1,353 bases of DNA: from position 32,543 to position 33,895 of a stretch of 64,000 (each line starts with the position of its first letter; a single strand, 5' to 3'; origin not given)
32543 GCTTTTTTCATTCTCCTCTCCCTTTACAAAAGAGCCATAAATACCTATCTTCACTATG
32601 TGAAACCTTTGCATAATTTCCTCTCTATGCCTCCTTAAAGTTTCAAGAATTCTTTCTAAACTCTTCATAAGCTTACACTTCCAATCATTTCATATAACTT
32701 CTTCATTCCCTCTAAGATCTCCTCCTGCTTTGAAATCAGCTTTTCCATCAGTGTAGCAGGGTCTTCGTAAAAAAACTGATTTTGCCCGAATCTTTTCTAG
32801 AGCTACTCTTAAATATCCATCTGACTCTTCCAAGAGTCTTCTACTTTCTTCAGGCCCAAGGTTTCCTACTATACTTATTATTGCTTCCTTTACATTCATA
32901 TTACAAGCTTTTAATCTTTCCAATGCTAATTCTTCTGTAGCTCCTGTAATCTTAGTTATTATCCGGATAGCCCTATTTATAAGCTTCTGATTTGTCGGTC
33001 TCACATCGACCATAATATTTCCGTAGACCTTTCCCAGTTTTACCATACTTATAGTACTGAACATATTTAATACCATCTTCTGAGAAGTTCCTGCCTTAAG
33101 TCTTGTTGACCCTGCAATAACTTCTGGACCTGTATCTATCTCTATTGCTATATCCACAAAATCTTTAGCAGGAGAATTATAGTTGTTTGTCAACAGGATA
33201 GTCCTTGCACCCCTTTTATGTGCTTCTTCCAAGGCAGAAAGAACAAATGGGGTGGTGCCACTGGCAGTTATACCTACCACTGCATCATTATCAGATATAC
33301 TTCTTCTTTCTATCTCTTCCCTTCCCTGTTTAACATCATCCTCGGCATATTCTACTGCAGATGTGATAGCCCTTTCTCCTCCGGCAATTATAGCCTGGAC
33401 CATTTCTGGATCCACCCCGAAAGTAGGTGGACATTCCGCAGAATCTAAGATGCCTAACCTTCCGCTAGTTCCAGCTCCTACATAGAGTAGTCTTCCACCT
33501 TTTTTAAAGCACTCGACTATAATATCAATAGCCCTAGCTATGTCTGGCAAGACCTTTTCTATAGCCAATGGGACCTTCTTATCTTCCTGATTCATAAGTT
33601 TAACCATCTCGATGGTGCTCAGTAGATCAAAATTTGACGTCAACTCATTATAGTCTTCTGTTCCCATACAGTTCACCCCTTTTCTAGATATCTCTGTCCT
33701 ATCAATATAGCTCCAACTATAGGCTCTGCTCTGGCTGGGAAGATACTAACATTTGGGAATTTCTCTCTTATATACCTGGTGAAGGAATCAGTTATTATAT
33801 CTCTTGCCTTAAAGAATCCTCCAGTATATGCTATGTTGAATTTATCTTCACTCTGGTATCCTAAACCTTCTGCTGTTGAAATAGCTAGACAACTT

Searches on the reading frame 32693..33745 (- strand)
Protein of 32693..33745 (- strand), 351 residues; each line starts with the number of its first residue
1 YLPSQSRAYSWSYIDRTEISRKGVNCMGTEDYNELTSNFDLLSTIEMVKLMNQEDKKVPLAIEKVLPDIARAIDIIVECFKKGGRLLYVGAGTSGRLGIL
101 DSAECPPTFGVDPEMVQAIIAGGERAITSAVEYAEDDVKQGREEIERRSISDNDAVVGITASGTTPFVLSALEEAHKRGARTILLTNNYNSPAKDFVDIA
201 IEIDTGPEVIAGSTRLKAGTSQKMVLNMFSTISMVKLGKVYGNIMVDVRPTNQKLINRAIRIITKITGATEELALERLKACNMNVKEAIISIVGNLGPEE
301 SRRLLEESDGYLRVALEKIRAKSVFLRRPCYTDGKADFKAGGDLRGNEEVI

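Call 52: search_protein_families(library=pfam, proteins=[window:32693-33745:-], max_evalue=0.01)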
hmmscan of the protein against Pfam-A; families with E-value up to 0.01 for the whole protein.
window:32693-33745:- (351 aa): 6 families
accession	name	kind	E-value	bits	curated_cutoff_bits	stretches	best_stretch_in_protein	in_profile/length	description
PF22645.1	GKRP_SIS_N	-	1.8e-19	70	27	1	69-173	2-110/113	Glucokinase regulatory protein N-terminal SIS domain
PF01380.27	SIS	-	2.7e-11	43.8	25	1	149-229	50-128/131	SIS domain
PF13580.11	SIS_2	-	7.1e-11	42.7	27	1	67-186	19-137/138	SIS domain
PF20741.3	GKRP-like_C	-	3.1e-07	31.3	27.7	1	243-278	2-37/100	C-terminal lid domain of glucokinase regulatory protein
PF22198.1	GKRP_SIS_2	-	4.7e-07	30.2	27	1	69-127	7-65/191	Glucokinase regulatory protein, second SIS domain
PF14555.12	UBA_4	-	5.9e-05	23.2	21.8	1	265-290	9-34/43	UBA-like domain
